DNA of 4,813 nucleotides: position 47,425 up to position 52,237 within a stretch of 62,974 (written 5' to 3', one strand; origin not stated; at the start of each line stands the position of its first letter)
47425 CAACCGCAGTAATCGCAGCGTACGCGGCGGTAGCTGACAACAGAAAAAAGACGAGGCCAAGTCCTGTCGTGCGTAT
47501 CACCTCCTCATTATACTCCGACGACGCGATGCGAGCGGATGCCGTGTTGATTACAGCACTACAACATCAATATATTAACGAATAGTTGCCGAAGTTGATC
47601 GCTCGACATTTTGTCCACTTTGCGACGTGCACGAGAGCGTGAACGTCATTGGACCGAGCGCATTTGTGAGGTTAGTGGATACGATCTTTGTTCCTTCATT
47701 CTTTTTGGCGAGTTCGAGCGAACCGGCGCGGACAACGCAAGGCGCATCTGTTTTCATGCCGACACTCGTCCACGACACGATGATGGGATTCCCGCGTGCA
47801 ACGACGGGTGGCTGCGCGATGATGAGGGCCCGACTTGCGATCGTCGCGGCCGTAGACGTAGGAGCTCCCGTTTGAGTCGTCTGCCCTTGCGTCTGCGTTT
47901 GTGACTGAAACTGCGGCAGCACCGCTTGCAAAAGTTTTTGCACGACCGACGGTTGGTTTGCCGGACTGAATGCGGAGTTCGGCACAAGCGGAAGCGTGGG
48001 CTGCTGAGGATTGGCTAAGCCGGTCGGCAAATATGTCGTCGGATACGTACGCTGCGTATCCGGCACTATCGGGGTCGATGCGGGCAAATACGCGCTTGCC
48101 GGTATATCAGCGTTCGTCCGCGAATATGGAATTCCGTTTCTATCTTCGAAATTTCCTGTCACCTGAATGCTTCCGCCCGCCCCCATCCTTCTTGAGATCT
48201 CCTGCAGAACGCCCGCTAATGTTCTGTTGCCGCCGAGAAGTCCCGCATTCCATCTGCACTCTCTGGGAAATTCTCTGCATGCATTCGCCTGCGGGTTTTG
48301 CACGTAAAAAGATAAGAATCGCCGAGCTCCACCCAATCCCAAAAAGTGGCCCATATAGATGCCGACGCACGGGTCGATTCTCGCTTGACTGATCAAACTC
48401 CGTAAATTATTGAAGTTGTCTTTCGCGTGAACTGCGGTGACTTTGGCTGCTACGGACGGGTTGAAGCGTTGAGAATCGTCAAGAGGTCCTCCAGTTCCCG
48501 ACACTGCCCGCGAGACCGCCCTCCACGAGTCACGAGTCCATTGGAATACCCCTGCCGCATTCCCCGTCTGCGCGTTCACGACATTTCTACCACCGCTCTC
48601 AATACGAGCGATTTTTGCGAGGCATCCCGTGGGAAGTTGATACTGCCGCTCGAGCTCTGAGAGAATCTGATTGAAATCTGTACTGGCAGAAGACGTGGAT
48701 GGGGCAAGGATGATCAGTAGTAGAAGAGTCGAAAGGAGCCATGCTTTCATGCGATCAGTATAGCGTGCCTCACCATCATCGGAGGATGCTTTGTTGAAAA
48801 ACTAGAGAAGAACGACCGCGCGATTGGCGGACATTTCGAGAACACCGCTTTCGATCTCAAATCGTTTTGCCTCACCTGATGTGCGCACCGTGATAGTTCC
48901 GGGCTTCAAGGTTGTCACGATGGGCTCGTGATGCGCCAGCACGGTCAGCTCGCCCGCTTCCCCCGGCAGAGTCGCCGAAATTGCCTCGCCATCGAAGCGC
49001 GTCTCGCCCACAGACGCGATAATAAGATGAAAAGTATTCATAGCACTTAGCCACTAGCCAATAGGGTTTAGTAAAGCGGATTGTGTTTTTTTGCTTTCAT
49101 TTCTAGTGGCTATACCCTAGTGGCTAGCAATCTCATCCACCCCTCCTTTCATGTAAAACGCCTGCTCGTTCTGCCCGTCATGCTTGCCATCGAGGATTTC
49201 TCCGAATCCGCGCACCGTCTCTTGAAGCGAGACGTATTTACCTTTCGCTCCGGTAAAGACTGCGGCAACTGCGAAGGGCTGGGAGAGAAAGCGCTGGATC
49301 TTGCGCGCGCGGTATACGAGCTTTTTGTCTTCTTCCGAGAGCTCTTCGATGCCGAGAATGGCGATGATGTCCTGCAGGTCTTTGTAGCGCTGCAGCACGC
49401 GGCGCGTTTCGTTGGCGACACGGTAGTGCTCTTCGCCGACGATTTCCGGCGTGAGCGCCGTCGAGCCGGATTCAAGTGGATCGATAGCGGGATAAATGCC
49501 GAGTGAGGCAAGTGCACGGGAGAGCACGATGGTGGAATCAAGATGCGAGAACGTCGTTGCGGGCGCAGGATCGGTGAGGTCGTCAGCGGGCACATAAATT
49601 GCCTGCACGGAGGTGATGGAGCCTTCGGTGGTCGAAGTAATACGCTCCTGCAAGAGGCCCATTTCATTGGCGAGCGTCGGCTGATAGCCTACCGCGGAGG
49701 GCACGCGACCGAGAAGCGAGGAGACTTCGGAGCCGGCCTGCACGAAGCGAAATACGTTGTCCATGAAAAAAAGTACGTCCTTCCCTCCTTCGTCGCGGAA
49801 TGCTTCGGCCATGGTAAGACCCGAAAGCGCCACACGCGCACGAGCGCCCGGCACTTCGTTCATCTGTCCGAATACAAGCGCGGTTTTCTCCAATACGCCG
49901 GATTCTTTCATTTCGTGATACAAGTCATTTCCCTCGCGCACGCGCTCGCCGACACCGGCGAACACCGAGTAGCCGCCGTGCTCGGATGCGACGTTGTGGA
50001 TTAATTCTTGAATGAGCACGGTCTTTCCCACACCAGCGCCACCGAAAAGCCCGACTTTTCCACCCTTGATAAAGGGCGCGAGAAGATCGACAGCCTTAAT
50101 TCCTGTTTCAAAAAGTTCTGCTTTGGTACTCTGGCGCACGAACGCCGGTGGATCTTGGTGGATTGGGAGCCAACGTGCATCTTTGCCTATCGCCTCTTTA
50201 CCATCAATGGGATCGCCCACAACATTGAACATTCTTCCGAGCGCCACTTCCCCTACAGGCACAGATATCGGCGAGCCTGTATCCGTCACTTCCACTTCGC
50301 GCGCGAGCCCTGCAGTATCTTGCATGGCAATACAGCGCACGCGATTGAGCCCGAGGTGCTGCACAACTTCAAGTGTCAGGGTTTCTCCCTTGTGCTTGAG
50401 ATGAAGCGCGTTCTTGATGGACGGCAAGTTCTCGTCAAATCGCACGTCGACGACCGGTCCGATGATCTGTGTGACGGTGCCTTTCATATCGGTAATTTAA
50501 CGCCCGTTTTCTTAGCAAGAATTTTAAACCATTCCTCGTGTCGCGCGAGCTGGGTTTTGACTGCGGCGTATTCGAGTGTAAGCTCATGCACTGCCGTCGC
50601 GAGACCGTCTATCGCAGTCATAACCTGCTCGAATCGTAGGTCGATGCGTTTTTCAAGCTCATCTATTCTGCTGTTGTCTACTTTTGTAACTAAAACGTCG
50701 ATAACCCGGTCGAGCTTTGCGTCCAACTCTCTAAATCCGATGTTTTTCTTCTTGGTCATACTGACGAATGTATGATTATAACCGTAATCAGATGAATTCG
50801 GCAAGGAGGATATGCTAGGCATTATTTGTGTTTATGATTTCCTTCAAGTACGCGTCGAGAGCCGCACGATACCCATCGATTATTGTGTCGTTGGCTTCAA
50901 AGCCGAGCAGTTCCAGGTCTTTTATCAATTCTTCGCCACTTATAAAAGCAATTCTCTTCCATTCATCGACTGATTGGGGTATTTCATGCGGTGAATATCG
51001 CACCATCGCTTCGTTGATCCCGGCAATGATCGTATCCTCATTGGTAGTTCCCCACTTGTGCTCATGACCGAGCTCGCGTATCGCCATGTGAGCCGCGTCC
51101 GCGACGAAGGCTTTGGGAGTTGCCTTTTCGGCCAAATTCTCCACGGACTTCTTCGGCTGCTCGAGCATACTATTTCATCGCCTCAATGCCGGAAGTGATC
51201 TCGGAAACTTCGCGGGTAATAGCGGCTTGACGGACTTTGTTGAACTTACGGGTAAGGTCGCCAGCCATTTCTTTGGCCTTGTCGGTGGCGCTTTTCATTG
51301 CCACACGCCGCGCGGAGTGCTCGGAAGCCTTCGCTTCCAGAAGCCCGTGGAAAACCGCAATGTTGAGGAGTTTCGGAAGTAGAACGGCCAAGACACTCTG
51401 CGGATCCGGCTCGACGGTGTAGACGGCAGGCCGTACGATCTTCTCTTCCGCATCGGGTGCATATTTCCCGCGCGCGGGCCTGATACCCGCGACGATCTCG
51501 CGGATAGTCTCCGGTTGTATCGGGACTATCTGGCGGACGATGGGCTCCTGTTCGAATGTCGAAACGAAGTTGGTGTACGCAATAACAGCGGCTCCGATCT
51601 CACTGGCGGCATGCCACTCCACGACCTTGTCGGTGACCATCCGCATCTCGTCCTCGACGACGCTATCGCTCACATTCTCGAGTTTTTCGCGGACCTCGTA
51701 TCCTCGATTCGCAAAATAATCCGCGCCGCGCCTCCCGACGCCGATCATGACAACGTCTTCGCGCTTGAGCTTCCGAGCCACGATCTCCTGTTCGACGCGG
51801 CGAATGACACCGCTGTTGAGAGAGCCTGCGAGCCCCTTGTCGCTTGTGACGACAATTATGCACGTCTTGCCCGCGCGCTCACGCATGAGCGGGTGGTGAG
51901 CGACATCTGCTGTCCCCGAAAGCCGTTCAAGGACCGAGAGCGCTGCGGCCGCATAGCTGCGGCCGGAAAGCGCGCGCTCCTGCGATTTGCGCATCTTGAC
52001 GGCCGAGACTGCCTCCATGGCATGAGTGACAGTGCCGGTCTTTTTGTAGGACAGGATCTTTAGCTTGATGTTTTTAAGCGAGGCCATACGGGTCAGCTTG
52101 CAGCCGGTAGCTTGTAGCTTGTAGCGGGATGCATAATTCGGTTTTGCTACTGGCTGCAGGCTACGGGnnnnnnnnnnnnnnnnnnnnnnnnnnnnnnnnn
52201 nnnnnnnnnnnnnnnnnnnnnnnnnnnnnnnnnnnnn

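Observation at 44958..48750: Three tandem secreted paralogs: different (putatively peptidoglycan-cleaving) N-modules fused to one conserved 84-aa C-terminal domain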

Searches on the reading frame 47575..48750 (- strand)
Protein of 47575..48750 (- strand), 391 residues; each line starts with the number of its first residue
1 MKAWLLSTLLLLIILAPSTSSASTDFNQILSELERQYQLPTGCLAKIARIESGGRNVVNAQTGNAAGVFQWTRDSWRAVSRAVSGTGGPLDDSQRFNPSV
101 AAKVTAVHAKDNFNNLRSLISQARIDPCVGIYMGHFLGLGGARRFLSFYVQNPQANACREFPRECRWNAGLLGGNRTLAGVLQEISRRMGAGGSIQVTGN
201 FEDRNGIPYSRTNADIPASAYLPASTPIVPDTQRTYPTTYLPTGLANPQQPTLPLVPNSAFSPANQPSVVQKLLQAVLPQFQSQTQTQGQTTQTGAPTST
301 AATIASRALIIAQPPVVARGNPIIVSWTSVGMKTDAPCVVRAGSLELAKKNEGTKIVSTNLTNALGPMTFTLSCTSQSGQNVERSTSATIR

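Call 4: search_protein_families(library=pfam, proteins=[window:47575-48750:-], max_evalue=1)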
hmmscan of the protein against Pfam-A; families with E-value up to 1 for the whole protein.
window:47575-48750:- (391 aa): 2 families
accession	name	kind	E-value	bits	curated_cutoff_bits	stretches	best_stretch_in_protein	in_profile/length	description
PF06737.19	Transglycosylas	-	0.0045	18.1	27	1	45-81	8-43/77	Transglycosylase-like domain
PF01464.25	SLT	-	0.0046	16.9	21.3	1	32-114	5-81/117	Transglycosylase SLT domain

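Call 5: search_protein_families(library=ncbifam, proteins=[window:47575-48750:-], max_evalue=1)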
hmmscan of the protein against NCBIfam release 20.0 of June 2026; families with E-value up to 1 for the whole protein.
window:47575-48750:- (391 aa): 1 family
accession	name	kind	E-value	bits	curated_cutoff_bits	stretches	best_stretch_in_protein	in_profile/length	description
NF052397.1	AggPromo_Cterm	subfamily_domain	0.13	12.8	40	1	42-78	3-39/80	aggregation-promoting factor C-terminal-like domain-containing protein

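Call 10: search_solved_structures(query=window:47575-48750:-, max_evalue=10, show_alignments=2)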
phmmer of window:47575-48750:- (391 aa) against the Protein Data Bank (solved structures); distinct sequences matched with E-value up to 10: 4.
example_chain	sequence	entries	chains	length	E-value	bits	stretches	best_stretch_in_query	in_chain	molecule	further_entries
9xps_S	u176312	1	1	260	4.1e-11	45.5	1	22-186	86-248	Endolysin gp144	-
3bkh_A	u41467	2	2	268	4.5e-11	45.4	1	22-186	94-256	lytic transglycosylase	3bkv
9h3g_BQ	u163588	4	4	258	1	11.4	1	36-80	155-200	Large ribosomal subunit protein uL2z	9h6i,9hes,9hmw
7aor_ae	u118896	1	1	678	1.5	10.8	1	19-103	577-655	mS53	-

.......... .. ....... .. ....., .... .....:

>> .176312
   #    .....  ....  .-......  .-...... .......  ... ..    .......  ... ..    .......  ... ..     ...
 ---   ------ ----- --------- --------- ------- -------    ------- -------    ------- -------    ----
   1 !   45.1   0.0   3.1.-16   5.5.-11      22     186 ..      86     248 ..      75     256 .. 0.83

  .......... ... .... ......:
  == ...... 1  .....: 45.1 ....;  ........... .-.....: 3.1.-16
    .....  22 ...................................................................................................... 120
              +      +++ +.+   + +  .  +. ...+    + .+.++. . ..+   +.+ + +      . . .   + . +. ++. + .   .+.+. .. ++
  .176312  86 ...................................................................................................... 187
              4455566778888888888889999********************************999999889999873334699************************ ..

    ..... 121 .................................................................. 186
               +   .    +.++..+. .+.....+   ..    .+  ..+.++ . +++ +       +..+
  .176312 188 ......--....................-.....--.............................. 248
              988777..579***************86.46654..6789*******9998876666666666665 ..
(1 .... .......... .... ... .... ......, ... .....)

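Call 92: search_protein_families(library=phrogs, proteins=[window:47575-48750:-], max_evalue=0.01)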
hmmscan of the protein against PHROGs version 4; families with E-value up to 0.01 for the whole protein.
window:47575-48750:- (391 aa): 5 families
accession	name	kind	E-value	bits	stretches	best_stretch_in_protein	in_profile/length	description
phrog_4067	-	other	1.5e-17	64.3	1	27-196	671-839/980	transglycosylase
phrog_3201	-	tail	5.1e-11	42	1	45-305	2040-2278/2408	tail fiber protein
phrog_2533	-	unknown function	3.1e-05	23.2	1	26-75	745-793/1130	-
phrog_342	-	head and packaging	0.00018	20.7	1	22-116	11-97/1235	internal virion protein with endolysin domain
phrog_2013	-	tail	0.0014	18.4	1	25-71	467-512/657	lytic tail protein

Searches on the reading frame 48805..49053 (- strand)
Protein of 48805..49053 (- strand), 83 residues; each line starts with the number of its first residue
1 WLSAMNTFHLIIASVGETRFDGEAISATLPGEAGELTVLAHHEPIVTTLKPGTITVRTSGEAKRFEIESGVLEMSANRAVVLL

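Call 73: search_protein_families(library=pfam, proteins=[window:48805-49053:-], max_evalue=0.001)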
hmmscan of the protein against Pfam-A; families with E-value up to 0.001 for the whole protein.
window:48805-49053:- (83 aa): 1 family
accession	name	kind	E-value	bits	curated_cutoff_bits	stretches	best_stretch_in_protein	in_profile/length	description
PF02823.21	ATP-synt_DE_N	-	3.1e-16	59.6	27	1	8-82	1-76/80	ATP synthase, Delta/Epsilon chain, beta-sandwich domain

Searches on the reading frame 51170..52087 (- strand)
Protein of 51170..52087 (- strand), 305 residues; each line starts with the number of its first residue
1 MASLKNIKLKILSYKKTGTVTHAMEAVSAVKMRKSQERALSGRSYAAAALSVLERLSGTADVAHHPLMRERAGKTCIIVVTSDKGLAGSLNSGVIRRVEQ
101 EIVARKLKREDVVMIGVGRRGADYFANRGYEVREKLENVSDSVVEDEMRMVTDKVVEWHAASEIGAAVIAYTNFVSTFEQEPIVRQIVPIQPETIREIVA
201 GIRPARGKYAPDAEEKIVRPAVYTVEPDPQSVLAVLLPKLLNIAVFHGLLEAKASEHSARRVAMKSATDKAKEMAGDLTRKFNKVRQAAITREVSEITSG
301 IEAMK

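Call 73: search_protein_families(library=pfam, proteins=[window:51170-52087:-], max_evalue=0.001)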
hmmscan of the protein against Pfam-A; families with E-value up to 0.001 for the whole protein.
window:51170-52087:- (305 aa): 1 family
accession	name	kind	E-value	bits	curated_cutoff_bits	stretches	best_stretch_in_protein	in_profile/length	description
PF00231.24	ATP-synt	-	8.6e-79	265.6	39.9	1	3-304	1-285/285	ATP synthase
